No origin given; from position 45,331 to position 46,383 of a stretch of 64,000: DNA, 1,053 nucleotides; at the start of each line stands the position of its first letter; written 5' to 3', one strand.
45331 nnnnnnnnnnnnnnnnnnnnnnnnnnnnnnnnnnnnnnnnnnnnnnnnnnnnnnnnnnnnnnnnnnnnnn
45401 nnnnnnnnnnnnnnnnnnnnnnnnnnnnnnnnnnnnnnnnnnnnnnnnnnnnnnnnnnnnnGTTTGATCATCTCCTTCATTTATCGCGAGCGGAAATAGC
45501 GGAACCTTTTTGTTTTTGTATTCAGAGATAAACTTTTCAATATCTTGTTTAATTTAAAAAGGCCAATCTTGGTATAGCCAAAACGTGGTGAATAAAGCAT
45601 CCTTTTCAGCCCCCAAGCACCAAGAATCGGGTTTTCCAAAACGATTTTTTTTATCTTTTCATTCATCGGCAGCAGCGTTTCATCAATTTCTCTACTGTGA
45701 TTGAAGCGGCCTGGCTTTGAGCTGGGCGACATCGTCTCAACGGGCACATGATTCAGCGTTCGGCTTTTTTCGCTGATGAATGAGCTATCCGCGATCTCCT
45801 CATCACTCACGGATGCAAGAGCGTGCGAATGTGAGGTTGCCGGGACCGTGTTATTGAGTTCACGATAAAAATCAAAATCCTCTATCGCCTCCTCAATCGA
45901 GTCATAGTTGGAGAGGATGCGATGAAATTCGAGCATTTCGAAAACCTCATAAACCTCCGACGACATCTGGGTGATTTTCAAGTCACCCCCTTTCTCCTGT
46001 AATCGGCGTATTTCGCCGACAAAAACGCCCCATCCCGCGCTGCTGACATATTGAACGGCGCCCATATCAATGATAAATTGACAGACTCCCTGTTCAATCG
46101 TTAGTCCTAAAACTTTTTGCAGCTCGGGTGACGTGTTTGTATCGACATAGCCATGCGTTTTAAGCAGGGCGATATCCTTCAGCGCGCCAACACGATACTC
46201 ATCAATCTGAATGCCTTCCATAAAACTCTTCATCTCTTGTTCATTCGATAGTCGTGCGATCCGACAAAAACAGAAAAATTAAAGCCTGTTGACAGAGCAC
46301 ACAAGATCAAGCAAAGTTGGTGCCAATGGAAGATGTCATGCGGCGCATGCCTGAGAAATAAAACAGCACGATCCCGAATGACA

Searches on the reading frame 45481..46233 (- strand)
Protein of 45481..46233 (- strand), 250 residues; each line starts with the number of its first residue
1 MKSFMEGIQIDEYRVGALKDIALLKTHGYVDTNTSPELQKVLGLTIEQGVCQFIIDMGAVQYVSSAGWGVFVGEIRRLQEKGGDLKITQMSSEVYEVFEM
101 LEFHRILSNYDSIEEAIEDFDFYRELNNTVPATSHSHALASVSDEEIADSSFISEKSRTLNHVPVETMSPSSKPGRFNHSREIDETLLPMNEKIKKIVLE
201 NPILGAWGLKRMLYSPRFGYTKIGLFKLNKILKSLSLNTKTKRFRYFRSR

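Call 4: search_protein_families(library=pfam, proteins=[window:45481-46233:-], max_evalue=0.01)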
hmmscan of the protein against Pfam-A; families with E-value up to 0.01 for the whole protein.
window:45481-46233:- (250 aa): 3 families
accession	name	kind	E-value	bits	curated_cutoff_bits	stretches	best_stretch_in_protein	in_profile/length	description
PF01740.26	STAS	-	1e-16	61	22.6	1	19-116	8-106/106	STAS domain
PF13466.11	STAS_2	-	8.2e-05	23.2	29.2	1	27-101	4-77/80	STAS domain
PF11803.13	UXS1_N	-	0.0032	18.2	30.1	0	52-94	16-55/75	UDP-glucuronate decarboxylase N-terminal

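Call 8: search_protein_families(library=ncbifam, proteins=[window:45481-46233:-], max_evalue=0.001)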
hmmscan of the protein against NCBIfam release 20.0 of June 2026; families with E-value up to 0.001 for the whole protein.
window:45481-46233:- (250 aa): 2 families
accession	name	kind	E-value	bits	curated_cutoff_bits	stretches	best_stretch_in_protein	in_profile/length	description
TIGR00377.1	ant_ant_sig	superfamily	6.5e-17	61.4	53.45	1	19-115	11-108/108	anti-sigma factor antagonist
TIGR02886.1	spore_II_AA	equivalog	7.9e-12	45.1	114.75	1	20-117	8-106/106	anti-sigma F factor antagonist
